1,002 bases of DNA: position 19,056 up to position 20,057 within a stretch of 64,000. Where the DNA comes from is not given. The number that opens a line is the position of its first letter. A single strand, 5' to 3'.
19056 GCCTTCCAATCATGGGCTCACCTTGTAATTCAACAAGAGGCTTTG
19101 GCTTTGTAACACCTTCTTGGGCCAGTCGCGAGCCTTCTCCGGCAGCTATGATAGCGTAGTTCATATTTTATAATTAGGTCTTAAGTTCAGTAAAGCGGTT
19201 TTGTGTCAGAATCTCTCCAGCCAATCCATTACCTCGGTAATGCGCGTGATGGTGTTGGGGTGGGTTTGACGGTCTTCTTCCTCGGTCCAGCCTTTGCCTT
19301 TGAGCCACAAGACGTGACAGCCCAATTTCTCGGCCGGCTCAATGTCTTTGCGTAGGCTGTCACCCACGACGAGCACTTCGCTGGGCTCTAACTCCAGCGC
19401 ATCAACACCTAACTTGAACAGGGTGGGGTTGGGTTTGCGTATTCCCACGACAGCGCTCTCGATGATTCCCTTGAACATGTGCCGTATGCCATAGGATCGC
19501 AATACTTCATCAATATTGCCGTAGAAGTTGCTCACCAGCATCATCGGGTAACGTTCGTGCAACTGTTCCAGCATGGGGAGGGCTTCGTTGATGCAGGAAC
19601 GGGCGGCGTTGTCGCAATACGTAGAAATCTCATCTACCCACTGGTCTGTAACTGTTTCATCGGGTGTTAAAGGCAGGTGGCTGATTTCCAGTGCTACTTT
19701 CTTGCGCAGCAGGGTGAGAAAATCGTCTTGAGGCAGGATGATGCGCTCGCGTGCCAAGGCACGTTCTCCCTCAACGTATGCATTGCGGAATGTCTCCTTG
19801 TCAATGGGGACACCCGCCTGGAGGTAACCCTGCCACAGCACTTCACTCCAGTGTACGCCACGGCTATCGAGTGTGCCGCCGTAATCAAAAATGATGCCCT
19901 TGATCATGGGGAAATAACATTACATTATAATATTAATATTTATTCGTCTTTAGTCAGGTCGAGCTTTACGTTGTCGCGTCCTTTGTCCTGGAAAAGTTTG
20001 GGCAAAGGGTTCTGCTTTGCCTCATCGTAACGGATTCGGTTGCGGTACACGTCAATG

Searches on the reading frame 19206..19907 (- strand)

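Call 9: search_protein_families(library=pfam, proteins=[window:19206-19907:-], max_evalue=0.01)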
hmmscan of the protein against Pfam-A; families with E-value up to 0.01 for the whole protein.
window:19206-19907:- (233 aa): 4 families
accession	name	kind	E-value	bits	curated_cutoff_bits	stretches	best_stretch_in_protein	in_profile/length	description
PF00702.32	Hydrolase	-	9.3e-18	65.7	26.4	1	2-196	1-191/191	haloacid dehalogenase-like hydrolase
PF13419.12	HAD_2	-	1.6e-14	54.9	23.8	1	80-201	60-177/178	Haloacid dehalogenase-like hydrolase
PF13242.12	Hydrolase_like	-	1e-10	41.8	22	1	156-218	2-63/75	HAD-hyrolase-like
PF09419.16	PGP_phosphatase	-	0.0039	17.2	20.4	0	92-203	47-164/168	Mitochondrial PGP phosphatase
